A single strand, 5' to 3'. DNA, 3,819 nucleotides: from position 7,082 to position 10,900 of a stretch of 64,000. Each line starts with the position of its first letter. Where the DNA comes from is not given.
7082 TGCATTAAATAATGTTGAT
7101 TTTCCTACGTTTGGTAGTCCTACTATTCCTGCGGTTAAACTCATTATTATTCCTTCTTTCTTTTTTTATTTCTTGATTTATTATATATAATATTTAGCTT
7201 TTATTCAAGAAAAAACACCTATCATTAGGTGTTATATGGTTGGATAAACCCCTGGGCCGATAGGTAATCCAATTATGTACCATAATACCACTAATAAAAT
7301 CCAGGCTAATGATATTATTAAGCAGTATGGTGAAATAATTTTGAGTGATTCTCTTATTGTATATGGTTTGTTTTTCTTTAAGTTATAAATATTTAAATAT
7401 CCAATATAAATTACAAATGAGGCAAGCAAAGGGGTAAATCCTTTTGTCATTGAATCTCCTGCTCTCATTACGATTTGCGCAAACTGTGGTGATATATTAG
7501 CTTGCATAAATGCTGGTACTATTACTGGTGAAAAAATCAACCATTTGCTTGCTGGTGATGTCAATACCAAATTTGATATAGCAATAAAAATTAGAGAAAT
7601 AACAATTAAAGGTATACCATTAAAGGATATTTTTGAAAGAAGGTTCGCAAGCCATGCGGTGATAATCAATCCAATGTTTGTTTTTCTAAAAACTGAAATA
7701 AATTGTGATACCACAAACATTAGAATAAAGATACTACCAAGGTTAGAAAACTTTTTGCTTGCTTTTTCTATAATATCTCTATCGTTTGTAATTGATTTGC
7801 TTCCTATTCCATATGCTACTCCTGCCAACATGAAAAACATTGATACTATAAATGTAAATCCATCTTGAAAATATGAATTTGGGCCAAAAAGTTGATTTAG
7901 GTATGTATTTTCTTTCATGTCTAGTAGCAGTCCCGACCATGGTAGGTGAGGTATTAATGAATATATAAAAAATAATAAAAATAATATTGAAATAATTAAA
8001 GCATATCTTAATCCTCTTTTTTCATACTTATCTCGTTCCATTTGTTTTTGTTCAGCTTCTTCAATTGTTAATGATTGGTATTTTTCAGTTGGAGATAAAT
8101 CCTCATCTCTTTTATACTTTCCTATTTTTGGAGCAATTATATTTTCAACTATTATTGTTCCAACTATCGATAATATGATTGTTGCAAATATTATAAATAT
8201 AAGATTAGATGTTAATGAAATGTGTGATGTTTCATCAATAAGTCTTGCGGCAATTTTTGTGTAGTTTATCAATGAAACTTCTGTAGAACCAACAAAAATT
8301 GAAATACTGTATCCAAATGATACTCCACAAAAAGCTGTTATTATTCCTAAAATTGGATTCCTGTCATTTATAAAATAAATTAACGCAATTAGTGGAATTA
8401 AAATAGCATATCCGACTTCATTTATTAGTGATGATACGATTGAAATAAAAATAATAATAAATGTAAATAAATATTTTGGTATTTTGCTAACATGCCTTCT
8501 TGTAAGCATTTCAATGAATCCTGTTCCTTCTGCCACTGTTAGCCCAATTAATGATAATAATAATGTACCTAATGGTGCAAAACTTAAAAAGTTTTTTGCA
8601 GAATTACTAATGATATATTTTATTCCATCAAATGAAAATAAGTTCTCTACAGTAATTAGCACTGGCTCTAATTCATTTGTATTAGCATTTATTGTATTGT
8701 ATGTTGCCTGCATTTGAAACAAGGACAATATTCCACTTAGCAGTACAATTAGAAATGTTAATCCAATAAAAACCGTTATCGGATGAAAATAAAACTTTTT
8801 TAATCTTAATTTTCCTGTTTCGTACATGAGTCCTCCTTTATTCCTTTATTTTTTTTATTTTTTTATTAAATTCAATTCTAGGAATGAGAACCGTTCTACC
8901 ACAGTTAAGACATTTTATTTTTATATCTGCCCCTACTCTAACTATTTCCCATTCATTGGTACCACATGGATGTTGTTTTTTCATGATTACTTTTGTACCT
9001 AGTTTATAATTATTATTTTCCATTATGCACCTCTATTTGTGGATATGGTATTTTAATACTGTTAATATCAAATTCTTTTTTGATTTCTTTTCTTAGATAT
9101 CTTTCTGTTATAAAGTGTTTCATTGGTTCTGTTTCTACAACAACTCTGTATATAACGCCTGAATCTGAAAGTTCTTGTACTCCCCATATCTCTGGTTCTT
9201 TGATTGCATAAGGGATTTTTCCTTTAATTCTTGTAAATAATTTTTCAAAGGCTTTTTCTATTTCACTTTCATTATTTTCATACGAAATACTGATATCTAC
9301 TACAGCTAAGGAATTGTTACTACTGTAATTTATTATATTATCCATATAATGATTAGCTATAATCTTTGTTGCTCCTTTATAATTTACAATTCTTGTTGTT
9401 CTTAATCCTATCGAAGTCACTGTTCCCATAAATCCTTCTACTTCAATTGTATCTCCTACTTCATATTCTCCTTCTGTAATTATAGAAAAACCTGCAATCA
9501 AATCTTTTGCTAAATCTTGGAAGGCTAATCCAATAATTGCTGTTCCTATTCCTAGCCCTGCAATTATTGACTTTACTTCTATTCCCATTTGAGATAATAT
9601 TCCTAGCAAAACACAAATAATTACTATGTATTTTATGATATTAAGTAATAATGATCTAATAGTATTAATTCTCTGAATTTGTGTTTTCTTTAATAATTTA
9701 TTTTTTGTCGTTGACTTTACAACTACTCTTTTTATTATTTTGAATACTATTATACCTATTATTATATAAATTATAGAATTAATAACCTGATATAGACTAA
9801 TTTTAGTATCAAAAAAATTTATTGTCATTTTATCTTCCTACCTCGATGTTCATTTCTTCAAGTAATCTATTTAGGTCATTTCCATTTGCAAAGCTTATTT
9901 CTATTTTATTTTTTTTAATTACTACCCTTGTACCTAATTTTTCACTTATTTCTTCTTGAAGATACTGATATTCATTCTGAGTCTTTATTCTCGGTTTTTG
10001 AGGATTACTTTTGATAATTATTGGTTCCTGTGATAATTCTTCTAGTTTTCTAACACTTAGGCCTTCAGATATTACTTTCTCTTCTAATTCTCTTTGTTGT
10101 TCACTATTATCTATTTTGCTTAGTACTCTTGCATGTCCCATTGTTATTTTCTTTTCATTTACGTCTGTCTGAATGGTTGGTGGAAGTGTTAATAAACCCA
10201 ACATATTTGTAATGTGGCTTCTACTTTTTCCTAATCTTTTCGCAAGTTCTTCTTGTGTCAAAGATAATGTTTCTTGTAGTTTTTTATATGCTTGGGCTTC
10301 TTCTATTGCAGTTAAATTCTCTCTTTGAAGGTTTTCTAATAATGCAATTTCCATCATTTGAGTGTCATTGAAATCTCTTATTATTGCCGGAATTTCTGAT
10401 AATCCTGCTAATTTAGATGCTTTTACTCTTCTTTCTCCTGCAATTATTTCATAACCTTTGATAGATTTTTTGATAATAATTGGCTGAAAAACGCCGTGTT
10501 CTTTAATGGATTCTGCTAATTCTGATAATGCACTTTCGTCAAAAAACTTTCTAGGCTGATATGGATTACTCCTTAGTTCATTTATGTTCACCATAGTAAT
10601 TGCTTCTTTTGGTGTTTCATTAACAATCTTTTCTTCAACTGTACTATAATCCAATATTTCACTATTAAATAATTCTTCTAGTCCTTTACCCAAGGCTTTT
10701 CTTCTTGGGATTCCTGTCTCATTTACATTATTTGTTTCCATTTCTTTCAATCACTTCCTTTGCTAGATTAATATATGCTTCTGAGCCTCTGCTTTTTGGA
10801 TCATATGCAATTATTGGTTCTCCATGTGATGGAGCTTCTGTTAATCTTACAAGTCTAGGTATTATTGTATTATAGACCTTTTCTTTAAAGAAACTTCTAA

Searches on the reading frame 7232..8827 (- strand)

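Call 9: search_protein_families(library=ncbifam, proteins=[window:7232-8827:-])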
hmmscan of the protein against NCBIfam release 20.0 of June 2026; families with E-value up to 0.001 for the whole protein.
window:7232-8827:- (531 aa): 2 families
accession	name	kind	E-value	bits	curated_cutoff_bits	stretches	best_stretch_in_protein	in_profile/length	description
TIGR00819.1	ydaH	subfamily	2.4e-90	303.5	753.55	1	13-530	23-520/521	AbgT family antimetabolite efflux transporter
NF008459.0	PRK11339.1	equivalog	3e-72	244.1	864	1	15-530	28-506/508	p-aminobenzoyl-glutamate transporter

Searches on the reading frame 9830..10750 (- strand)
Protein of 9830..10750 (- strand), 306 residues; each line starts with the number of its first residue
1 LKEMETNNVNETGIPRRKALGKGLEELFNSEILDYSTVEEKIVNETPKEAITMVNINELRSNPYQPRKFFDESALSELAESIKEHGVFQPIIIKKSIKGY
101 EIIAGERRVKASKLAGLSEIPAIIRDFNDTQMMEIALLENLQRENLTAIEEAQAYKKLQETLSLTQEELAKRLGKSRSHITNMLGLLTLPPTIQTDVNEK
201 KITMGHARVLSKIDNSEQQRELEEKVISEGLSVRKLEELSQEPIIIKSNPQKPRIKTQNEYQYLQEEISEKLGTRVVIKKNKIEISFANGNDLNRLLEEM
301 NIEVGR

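Call 9: search_protein_families(library=ncbifam, proteins=[window:9830-10750:-])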
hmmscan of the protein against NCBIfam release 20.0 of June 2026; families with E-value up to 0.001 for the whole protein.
window:9830-10750:- (306 aa): 8 families
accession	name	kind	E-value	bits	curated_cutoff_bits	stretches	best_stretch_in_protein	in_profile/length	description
TIGR04285.1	nucleoid_noc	exception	1.2e-70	237.8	315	1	51-259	2-210/255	nucleoid occlusion protein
TIGR00180.1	parB_part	domain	3.7e-61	206.1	58.45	1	50-226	4-185/186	ParB/RepB/Spo0J family partition protein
TIGR03734.1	PRTRC_parB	hypoth_equivalog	5.9e-41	140.6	278.6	1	64-239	6-185/555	PRTRC system ParB family protein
TIGR03454.1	partition_RepB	equivalog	1.9e-14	53.8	201.5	1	50-186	63-200/325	plasmid partitioning protein RepB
NF010406.0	PRK13832.1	subfamily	2.7e-14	52.6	640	1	51-194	4-150/578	plasmid partitioning protein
NF010440.0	PRK13866.1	equivalog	5.3e-08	32.4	522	1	74-160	89-177/336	plasmid partitioning protein RepB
NF010252.0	PRK13698.1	equivalog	4.5e-05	22.5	274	1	68-191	82-204/323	ParB/RepB/Spo0J family plasmid partition protein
NF053625.1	SerKinSerKArch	equivalog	0.00083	18.6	380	0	72-138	32-101/244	ADP-dependent L-serine kinase SerK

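Call 20: search_solved_structures(query=window:9830-10750:-, show_alignments=3)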
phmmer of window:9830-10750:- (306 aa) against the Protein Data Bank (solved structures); distinct sequences matched with E-value up to 0.001: 14.
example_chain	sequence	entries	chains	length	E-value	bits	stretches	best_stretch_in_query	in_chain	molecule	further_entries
6sdk_A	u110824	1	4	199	2e-64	221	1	49-242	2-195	Stage 0 sporulation protein J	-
4umk_A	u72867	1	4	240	2.1e-52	181.6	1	16-242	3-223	PROBABLE CHROMOSOME-PARTITIONING PROTEIN PARB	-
1vz0_A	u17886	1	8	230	4.5e-49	170.7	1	52-241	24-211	Chromosome-partitioning protein Spo0J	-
7bnk_A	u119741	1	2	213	1.4e-48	169.1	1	52-242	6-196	ParB family protein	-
7bnr_A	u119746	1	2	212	9.9e-48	166.3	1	54-242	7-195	ParB family protein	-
7o0n_A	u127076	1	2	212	1e-47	166.2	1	53-242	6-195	ParB family protein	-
7nfu_A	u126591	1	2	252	1.5e-45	159.2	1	39-256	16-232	Nucleoid occlusion protein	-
7ng0_A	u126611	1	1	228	5e-45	157.4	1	51-256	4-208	Nucleoid occlusion protein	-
7ol9_A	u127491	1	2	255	9.2e-45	156.5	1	43-255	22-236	Nucleoid occlusion protein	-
6t1f_A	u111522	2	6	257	1.9e-41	145.7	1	55-246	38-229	Chromosome-partitioning protein ParB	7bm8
6y93_A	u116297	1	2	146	8.7e-22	81.2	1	130-255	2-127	Nucleoid occlusion protein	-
6s6h_A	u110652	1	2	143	4.8e-20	75.5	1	132-247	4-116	Chromosome-partitioning protein ParB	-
8qa8_A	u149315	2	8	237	9.7e-13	51.6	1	57-201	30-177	Transcriptional repressor protein KorB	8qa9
1r71_A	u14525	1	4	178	4.5e-05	26.4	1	108-201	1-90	Transcriptional repressor protein korB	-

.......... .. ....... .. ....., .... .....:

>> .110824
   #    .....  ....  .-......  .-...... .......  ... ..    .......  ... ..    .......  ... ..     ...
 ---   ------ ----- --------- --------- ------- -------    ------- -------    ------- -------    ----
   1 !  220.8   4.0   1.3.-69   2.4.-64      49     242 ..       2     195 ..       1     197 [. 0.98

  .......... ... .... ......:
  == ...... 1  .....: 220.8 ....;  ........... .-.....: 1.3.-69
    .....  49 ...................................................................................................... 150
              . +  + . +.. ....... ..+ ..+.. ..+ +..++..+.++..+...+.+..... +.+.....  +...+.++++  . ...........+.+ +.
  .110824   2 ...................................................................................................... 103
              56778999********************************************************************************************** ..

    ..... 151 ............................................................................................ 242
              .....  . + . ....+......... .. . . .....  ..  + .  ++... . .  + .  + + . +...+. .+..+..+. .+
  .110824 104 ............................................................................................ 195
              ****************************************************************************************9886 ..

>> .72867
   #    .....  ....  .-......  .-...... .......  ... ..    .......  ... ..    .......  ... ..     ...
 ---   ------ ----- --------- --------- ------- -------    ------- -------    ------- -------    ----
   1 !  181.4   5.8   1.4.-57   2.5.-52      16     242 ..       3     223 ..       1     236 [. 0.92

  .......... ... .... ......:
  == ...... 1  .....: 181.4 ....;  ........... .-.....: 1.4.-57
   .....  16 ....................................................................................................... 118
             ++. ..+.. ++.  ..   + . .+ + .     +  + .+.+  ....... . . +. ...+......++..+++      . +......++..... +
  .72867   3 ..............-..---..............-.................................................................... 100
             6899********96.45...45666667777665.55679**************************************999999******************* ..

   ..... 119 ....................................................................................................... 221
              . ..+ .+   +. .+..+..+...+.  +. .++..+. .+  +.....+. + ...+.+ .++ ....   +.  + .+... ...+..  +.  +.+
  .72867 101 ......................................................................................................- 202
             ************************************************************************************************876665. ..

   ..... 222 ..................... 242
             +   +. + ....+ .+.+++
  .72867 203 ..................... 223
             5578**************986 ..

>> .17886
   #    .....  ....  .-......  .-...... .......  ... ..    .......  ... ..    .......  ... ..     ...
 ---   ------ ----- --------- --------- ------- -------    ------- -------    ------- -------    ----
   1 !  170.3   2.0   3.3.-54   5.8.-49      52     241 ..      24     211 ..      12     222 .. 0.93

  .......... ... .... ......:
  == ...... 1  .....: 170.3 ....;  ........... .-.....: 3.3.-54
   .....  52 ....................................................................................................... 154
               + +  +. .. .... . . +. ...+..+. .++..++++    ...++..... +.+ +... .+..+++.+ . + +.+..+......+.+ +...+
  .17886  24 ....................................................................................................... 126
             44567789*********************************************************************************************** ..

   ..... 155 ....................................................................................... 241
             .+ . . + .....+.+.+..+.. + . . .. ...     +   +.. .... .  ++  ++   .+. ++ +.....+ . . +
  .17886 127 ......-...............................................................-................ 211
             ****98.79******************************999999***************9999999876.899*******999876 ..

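Call 63: search_protein_families(library=pfam, proteins=[window:9830-10750:-], max_evalue=0.01)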
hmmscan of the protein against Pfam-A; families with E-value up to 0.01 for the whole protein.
window:9830-10750:- (306 aa): 10 families
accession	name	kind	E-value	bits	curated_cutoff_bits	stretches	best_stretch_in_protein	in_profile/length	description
PF17762.8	HTH_ParB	-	1.5e-36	125.1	22.6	1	144-242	1-99/102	ParB HTH domain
PF02195.25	ParB_N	-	1.5e-35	121.5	26.3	1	50-142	2-95/95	ParB N-terminal domain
PF23552.2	ParB_C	-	0.00011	22.1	23.8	1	262-299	6-48/50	ParB dimerisation domain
PF01381.28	HTH_3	-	0.00012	22.4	23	1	162-182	8-28/55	Helix-turn-helix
PF13545.12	HTH_Crp_2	-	0.00039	20.8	27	1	157-187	17-46/70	Crp-like helix-turn-helix domain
PF08535.16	KorB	-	0.0022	18.4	22.3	0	165-198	5-38/89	KorB domain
PF20432.4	Xre-like-HTH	-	0.0035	18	25.8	0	152-178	12-38/63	Antitoxin Xre-like helix-turn-helix domain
PF10802.14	DUF2540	-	0.0044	17.5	25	0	138-184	23-69/75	Protein of unknown function (DUF2540)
PF01978.25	TrmB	-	0.0085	16.4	25.6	0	151-185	10-44/68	Sugar-specific transcriptional regulator TrmB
PF04545.22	Sigma70_r4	-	0.0086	16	24.1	0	164-180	21-37/50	Sigma-70, region 4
